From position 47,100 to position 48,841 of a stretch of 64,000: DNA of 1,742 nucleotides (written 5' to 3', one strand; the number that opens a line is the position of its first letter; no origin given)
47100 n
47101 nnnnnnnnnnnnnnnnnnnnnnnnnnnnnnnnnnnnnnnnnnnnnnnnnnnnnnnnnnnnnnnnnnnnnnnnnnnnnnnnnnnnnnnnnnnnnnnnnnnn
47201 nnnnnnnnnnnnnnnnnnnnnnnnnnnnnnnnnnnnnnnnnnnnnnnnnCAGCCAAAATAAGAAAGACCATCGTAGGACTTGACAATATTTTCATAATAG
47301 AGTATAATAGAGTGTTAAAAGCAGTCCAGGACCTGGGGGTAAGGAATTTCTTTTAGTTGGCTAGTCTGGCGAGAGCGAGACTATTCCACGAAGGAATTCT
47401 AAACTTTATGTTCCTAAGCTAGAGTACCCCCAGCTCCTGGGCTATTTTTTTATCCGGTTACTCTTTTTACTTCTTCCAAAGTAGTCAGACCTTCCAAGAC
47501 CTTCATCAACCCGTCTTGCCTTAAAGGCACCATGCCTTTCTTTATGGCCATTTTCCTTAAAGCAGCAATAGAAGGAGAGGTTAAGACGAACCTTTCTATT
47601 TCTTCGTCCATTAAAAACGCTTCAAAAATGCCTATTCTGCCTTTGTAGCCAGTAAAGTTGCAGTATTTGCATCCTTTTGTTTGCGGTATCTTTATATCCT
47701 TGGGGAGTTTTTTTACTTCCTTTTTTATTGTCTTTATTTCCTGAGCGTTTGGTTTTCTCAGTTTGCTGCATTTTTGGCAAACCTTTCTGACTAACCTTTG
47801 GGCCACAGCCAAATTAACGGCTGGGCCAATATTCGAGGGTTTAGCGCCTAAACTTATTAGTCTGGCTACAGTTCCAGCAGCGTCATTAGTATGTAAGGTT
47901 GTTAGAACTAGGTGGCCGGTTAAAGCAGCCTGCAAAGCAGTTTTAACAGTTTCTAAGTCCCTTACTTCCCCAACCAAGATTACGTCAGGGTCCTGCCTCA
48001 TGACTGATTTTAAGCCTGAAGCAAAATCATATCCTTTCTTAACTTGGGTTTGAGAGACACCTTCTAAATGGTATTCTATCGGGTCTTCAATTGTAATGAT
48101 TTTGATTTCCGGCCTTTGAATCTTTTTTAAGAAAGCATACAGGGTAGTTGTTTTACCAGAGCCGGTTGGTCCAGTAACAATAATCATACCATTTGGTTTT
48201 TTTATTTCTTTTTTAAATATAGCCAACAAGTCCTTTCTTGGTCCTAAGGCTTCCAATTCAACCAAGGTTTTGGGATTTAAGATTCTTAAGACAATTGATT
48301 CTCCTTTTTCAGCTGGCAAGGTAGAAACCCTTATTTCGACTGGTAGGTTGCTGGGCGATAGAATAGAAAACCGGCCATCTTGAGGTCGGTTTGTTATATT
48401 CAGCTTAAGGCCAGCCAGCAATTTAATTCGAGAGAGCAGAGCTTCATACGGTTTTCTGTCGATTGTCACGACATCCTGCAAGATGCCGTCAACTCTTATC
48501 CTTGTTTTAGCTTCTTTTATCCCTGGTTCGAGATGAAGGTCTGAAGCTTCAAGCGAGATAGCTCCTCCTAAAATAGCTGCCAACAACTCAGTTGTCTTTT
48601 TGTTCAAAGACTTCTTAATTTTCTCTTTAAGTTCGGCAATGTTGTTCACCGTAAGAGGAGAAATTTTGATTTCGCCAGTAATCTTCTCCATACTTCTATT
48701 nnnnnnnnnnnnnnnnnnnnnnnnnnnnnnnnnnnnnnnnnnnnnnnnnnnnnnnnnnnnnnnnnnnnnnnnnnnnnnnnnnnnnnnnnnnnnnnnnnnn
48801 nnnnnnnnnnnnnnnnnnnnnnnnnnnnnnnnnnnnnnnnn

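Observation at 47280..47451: Second unknown sRNA driven by a perfect consensus promoter, wedged between two minus-strand genes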

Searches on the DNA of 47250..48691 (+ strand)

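Call 4: search_rna_families(source=window, start=47250, end=47500, threshold=evalue, max_evalue=10, show_alignments=3)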
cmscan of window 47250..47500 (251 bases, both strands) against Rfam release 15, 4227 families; matches with E-value up to 10: 0.
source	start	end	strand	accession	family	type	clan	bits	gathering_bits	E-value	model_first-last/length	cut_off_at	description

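Call 28: build_rna_model(alignment_id=A1, structure=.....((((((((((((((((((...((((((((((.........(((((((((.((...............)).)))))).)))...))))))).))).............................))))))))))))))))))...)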
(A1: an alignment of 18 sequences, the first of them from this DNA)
Model R1 built from alignment A1 (18 sequences, 149 columns); structure: as given.
model positions 131; base pairs 39; branch points 0; effective number of sequences 2.86; information 0.59 bits per position. Calibrated on 0.2 Mb of random sequence (short: E-values are rough).
structure used (alignment columns):
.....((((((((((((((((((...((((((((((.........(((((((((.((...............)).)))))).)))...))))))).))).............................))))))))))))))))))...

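Call 29: search_with_rna_model(model_id=R1, sources=[window, L001, L002, L003, L004, L005, L006, L007, L008, L009, L010, L011, L012, L013, L014, L015, L016, L017, L018, L019, L020, L021, L022, L023, L024, L025, L026, L027, L028], max_evalue=1)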
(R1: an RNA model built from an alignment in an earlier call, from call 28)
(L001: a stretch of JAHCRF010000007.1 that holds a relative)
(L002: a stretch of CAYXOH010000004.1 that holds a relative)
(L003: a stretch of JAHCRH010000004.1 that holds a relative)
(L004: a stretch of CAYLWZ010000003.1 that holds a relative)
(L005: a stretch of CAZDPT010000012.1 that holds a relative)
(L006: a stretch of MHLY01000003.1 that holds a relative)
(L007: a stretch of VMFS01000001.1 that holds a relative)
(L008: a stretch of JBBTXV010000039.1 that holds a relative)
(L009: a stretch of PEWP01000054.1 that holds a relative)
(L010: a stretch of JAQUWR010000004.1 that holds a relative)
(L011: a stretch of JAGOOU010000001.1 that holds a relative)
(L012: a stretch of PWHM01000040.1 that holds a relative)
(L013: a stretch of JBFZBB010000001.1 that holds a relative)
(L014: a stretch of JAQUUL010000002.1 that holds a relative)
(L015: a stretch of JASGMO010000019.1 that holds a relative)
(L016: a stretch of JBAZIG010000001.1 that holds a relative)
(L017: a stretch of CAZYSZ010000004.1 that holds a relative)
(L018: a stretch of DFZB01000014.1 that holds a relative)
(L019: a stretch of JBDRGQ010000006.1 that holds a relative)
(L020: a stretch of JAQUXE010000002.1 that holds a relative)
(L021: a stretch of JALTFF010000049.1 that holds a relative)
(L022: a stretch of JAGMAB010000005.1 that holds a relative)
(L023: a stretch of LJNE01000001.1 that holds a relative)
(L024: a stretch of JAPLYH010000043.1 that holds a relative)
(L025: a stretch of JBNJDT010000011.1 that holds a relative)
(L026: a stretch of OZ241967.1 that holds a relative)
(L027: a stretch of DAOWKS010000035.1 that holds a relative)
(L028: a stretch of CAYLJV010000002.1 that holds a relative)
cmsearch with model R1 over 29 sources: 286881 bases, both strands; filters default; matches with E-value up to 1: 42.
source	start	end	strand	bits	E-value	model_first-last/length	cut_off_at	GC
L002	5236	5367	-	127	5.4e-27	1-131/131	no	0.48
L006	5314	5441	-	125.8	1.1e-26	1-131/131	no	0.46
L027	5263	5392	-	124.3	2.3e-26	1-131/131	no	0.45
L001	5293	5424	-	123.2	4.4e-26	1-131/131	no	0.55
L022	772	901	-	122.8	5.2e-26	1-131/131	no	0.46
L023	3187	3320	-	121.9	8.5e-26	1-131/131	no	0.47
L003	5358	5489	-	118.5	5.5e-25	1-131/131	no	0.53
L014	5323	5454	-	117.8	8.1e-25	1-131/131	no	0.43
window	47318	47446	+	117.2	1.1e-24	1-131/131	no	0.47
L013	5332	5464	-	116.4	1.7e-24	1-131/131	no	0.4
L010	5332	5464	-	115.7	2.6e-24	1-131/131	no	0.41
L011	5333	5465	-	114.7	4.3e-24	1-131/131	no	0.38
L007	5378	5508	-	114.1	6.2e-24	1-131/131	no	0.5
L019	5246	5375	-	110.5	4.2e-23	1-131/131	no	0.42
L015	4558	4690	-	106.4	3.8e-22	1-131/131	no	0.43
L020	5264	5396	-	103.1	2.3e-21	1-131/131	no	0.43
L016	5244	5376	-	102.1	4e-21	1-131/131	no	0.41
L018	5334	5456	-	101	7.2e-21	11-131/131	5'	0.4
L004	3552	3694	-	94.1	3.1e-19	1-131/131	no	0.43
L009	5303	5431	-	91.6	1.2e-18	1-131/131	no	0.31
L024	1536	1654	-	72.4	4e-14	1-131/131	no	0.46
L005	5297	5437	-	67.3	6.5e-13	1-131/131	no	0.43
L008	5357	5465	-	52.9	1.6e-09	24-131/131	5'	0.41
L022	770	899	+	34.9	2.8e-05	1-131/131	no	0.45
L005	5295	5435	+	34.6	3.2e-05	1-131/131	no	0.43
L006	5312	5439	+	33.1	7.4e-05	1-131/131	no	0.45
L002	5234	5365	+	32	0.00013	1-131/131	no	0.48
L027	5261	5390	+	31.6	0.00016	1-131/131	no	0.44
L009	5301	5429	+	29.5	0.0005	1-131/131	no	0.31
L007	5376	5506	+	29.3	0.00058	1-131/131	no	0.51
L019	5244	5373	+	27.5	0.0015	1-131/131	no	0.42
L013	5330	5462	+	27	0.0019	1-131/131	no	0.41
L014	5321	5452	+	27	0.002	1-131/131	no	0.44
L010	5330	5462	+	27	0.002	1-131/131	no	0.42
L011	5331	5463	+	26.4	0.0028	1-131/131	no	0.38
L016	5242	5374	+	23.8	0.011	1-131/131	no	0.4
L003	5356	5487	+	23.8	0.011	1-131/131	no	0.52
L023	3185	3318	+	23.6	0.012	1-131/131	no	0.47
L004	3550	3692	+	22.3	0.025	1-131/131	no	0.43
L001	5291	5422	+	21.8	0.034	1-131/131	no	0.56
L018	5332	5456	+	17.7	0.3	1-123/131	3'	0.39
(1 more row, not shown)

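Call 30: search_with_rna_model(model_id=R1, sources=[L012, L017, L025, L026], max_evalue=10, filters=off)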
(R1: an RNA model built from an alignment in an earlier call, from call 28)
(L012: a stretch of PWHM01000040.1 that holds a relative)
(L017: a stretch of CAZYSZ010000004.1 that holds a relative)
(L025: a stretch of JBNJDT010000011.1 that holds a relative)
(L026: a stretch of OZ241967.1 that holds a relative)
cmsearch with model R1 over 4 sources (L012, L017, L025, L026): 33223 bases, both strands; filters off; matches with E-value up to 10: 35.
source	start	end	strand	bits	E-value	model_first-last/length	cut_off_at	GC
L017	1509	1632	+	18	0.031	1-131/131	no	0.32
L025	8368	8471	-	16.8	0.058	1-131/131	no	0.3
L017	1511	1634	-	16.7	0.061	1-131/131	no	0.32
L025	2408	2459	-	15.9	0.092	1-131/131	no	0.19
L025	7303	7360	+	13.5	0.34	1-131/131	no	0.22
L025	8516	8581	+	13.1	0.44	1-131/131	no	0.48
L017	5290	5356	-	12.5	0.59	1-131/131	no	0.55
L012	2989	3062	-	12.5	0.59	1-131/131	no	0.42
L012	972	1001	+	11.2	1.2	1-131/131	no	0.43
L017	2493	2602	-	11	1.3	1-131/131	no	0.35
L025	2406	2457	+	10.8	1.5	1-131/131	no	0.19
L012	974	1003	-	10.5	1.7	1-131/131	no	0.4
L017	3974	4023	-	10.3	2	1-131/131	no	0.34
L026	605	741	+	10.1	2.1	1-131/131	no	0.39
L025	7305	7362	-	10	2.3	1-131/131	no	0.22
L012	2983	3064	+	9.9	2.4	1-131/131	no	0.44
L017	3999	4078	+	9.6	2.9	1-131/131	no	0.4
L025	7724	7847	-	9.4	3.2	1-131/131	no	0.34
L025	2171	2198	+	9.1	3.7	1-131/131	no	0.43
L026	3587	3616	+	9.1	3.8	1-131/131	no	0.37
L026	485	524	+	8.6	4.8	1-131/131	no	0.55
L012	51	83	+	8.6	4.8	1-131/131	no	0.42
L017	4999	5072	+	8.5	5.3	1-131/131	no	0.35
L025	7814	7855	+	8.4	5.5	1-131/131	no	0.36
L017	3370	3446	+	8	6.8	1-131/131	no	0.36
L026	6015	6105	+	7.8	7.6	1-131/131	no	0.26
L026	2084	2152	+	7.7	8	1-131/131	no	0.38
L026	3545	3629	-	7.7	8.1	1-131/131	no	0.32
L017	2074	2095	-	7.5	8.7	1-131/131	no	0.32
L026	5162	5242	-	7.5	8.9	1-131/131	no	0.36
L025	6210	6254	-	7.5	9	1-131/131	no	0.33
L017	4445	4467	-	7.5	9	1-131/131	no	0.26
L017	2069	2096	+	7.5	9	1-131/131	no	0.32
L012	53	85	-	7.5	9.1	1-131/131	no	0.39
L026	17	83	-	7.4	9.7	1-131/131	no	0.3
